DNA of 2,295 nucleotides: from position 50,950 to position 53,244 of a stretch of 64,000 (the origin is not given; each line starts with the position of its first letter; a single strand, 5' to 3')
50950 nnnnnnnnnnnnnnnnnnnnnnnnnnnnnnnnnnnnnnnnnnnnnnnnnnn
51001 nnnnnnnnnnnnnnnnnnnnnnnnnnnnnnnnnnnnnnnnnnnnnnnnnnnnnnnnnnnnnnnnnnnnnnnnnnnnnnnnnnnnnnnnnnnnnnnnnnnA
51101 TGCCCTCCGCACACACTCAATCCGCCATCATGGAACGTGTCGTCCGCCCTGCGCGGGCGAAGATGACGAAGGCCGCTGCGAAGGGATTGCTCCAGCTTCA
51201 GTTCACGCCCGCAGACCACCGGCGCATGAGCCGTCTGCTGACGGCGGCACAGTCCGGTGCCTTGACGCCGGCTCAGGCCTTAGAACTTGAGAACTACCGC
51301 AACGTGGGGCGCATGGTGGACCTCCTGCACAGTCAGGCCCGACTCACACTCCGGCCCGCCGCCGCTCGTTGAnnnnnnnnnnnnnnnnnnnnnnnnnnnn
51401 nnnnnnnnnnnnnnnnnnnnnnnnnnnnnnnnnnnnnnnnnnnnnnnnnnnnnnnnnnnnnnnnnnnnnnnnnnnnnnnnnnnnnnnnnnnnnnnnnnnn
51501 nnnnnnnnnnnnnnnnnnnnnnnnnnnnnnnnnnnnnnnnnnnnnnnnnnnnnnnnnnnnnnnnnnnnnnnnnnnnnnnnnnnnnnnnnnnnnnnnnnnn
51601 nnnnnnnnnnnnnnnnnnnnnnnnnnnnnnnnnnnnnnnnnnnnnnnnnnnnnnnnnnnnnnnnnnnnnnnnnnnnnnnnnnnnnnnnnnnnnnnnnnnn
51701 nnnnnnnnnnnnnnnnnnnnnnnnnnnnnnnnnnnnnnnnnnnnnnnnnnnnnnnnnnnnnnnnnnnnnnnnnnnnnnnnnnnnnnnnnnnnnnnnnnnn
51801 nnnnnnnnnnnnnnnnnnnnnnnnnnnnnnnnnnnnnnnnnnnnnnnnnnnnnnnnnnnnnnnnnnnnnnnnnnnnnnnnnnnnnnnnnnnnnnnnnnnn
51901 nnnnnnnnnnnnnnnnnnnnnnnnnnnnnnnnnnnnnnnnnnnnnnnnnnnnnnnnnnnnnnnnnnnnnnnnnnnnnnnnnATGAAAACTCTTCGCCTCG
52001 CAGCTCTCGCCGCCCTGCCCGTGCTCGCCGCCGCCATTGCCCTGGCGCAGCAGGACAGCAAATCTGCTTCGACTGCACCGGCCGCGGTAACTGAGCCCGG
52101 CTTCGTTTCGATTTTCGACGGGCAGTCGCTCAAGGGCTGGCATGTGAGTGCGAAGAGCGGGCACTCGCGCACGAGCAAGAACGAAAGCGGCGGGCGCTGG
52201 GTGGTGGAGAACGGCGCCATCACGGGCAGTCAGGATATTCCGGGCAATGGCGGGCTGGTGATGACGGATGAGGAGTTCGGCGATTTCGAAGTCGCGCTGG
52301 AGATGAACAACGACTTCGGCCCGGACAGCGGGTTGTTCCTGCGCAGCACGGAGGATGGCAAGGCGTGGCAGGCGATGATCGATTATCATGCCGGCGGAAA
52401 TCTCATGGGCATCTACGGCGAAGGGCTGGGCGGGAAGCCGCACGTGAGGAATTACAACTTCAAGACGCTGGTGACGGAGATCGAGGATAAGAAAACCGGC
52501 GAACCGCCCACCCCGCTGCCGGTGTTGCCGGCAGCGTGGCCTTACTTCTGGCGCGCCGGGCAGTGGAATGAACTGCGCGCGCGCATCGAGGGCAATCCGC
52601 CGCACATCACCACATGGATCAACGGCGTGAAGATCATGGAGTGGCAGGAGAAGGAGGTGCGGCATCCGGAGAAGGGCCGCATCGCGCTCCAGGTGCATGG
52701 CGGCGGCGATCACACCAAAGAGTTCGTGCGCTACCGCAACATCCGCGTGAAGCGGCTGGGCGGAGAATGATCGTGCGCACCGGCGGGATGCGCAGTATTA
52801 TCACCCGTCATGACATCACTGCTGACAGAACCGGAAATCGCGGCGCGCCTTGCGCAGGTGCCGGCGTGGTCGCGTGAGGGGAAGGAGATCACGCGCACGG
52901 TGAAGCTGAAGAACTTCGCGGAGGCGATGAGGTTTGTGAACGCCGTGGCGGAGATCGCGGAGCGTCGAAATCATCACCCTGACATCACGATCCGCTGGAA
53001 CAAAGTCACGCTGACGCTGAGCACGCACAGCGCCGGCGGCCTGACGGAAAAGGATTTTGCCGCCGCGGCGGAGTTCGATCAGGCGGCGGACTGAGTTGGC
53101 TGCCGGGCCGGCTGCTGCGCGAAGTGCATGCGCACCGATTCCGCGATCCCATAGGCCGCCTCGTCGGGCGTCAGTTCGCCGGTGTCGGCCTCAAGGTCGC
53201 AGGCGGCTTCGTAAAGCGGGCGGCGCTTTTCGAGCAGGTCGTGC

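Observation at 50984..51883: HNH-endonuclease two-gene cassette bracketed by a 76-bp duplication of the host gene 3' end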

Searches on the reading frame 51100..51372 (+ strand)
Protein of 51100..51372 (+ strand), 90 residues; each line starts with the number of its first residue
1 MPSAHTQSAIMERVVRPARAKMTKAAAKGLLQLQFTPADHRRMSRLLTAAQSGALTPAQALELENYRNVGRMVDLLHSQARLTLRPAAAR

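Call 4: search_protein_families(library=pfam, proteins=[window:51100-51372:+], max_evalue=0.01)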
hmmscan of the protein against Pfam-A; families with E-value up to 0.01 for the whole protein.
window:51100-51372:+ (90 aa): 0 families

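Call 30: search_protein_families(library=ncbifam, proteins=[window:51100-51369:+], max_evalue=1)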
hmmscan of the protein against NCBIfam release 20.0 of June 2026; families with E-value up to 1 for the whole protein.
window:51100-51369:+ (90 aa): 0 families

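Call 31: search_protein_families(library=padloc, proteins=[window:51100-51369:+], max_evalue=1)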
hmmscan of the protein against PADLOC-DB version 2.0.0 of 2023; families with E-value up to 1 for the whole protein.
window:51100-51369:+ (90 aa): 0 families

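Call 39: find_homologous_proteins(query=window:51100-51369:+)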
Query window:51100-51369:+ (90 aa): 6 proteins with E <= 0.001 among 22 candidates.
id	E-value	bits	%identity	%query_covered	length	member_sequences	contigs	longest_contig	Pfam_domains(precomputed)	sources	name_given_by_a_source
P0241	3.0e-41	157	100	89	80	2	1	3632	-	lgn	-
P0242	2.0e-29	119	76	91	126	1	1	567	-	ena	-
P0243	5.2e-29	118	74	93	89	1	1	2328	-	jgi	jgi:hypothetical protein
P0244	5.4e-26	108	65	93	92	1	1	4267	-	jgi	jgi:hypothetical protein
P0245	2.6e-20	90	76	70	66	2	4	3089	-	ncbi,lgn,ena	-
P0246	3.4e-20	90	61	93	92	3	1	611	-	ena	-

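Call 56: find_encoding_contigs(protein=P0243, flank=3000, max_places=4)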
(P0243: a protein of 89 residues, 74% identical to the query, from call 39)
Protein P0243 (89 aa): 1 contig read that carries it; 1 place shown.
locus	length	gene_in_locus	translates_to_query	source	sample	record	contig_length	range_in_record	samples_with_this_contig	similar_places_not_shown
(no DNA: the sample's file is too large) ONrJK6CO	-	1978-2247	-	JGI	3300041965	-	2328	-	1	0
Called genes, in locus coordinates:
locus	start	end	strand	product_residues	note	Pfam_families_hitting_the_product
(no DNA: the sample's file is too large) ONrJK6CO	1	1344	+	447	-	?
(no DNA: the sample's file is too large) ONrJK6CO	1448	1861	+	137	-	-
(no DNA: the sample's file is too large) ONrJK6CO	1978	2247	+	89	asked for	-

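Call 58: predict_structure(alignment_id=A2)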
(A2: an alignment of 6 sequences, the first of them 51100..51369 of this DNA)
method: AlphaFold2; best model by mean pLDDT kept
length: 90 residues; sequences in the alignment: 6
mean_pLDDT: 79.1   pTM: 0.58
mean pLDDT of the five models: 79.1, 76.1, 75.2, 70.8, 69.7
residues with pLDDT >= 90: 37; 70-90: 28; 50-70: 14; < 50: 11
segments of 3 or more residues with pLDDT < 50: 15-19
pLDDT, mean of each block of 10 residues (from residue 1): 50 49 83 91 94 94 94 88 69
secondary structure, 60 per line:
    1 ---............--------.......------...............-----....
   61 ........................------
elements in order: H4-15 H24-30 H37-51 H57-84

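Call 61: fold_search(model_id=the predicted structure, library=pdb)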
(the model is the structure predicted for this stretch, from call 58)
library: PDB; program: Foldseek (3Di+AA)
matches with E <= 10: 46; with E <= 0.001: 0
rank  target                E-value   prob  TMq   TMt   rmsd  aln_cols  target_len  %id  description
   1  3bhp_A                5.5e-01  0.94  0.43  0.70   3.6        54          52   20  Crystal structure of UPF0291 protein ynzC from Bacillus subtilis at resolution 2.0 A. Northeast Structural Genomics Co (released 2007-12-11)
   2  3bhp_C                8.5e-01  0.87  0.45  0.70   3.7        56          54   20  Crystal structure of UPF0291 protein ynzC from Bacillus subtilis at resolution 2.0 A. Northeast Structural Genomics Co (released 2007-12-11)
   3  3bhp_B                1.1e+00  0.90  0.43  0.75   2.8        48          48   19  Crystal structure of UPF0291 protein ynzC from Bacillus subtilis at resolution 2.0 A. Northeast Structural Genomics Co (released 2007-12-11)
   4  2jvd_MODEL_1_A        1.3e+00  0.96  0.37  0.66   1.3        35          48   23  Solution NMR structure of the folded N-terminal fragment of UPF0291 protein ynzC from Bacillus subtilis. North (released 2007-10-02)
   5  1vf7_G                3.2e+00  0.20  0.39  0.18   5.7        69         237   17  Crystal structure of the membrane fusion protein, MexA of the multidrug transporter (released 2004-05-25)
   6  5xu0_C                4.1e+00  0.21  0.41  0.19   4.7        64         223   16  Structure of the membrane fusion protein Spr0693 from Streptococcus pneumoniae R6 (released 2018-01-24)
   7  2v4d_D                5.3e+00  0.14  0.39  0.18   6.0        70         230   17  Re-refinement of MexA adaptor protein (released 2009-04-14)
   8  1vf7_K                5.6e+00  0.13  0.39  0.18   6.0        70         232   17  Crystal structure of the membrane fusion protein, MexA of the multidrug transporter (released 2004-05-25)
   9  8tsh_H                6.0e+00  0.13  0.41  0.18   5.2        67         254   16  S. thermodepolymerans KpsMT(E151Q)-KpsE in complex with ATP (released 2024-04-17)
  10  8tsh_L                6.0e+00  0.10  0.37  0.16   8.4        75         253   17  S. thermodepolymerans KpsMT(E151Q)-KpsE in complex with ATP (released 2024-04-17)
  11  9e8q_c                6.0e+00  0.08  0.40  0.16   8.5       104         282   12  Nub1/Fat10-processing human 26S proteasome with Rpt2 at top of spiral staircase (released 2024-12-04)
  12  7qiw_j                6.4e+00  0.12  0.40  0.30   6.6        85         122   18  Specific features and methylation sites of a plant ribosome. 60S ribosomal subunit. (released 2022-07-13)
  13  8tsh_J                6.4e+00  0.10  0.39  0.16   8.2        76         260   20  S. thermodepolymerans KpsMT(E151Q)-KpsE in complex with ATP (released 2024-04-17)
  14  8rxh_La               6.8e+00  0.15  0.40  0.30   5.5        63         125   14  CRYO-EM STRUCTURE OF LEISHMANIA MAJOR 80S RIBOSOME WITH A/P/E-site tRNA AND mRNA : PARENTAL STRAIN (released 2024-05-15)
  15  9h3g_BP               6.8e+00  0.13  0.40  0.31   6.4        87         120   17  Structure of the Arabidopsis thaliana 80S ribosome in complex with P- and E-site tRNAs and mRNA (released 2026-02-04)
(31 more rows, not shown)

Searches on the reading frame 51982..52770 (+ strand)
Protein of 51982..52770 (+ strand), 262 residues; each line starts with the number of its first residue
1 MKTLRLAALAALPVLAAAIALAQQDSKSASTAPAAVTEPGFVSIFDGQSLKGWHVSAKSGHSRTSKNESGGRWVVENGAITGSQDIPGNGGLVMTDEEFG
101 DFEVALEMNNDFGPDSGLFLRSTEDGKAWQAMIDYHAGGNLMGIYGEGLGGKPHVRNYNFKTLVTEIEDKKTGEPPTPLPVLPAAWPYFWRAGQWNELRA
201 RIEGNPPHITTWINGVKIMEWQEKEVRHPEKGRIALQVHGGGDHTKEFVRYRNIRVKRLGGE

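Call 4: search_protein_families(library=pfam, proteins=[window:51982-52770:+], max_evalue=0.01)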
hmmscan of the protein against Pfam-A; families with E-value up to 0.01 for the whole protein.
window:51982-52770:+ (262 aa): 1 family
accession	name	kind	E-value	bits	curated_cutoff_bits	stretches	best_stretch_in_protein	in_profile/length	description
PF06439.18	3keto-disac_hyd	-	6.6e-29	101.7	26.8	1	40-257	1-187/187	3-keto-disaccharide hydrolase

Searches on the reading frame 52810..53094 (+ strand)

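Call 4: search_protein_families(library=pfam, proteins=[window:52810-53094:+], max_evalue=0.01)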
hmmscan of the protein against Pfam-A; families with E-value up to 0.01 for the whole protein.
window:52810-53094:+ (94 aa): 1 family
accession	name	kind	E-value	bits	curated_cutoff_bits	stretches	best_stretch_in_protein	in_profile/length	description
PF01329.24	Pterin_4a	-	7.1e-34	116.2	26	1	4-91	2-90/91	Pterin 4 alpha carbinolamine dehydratase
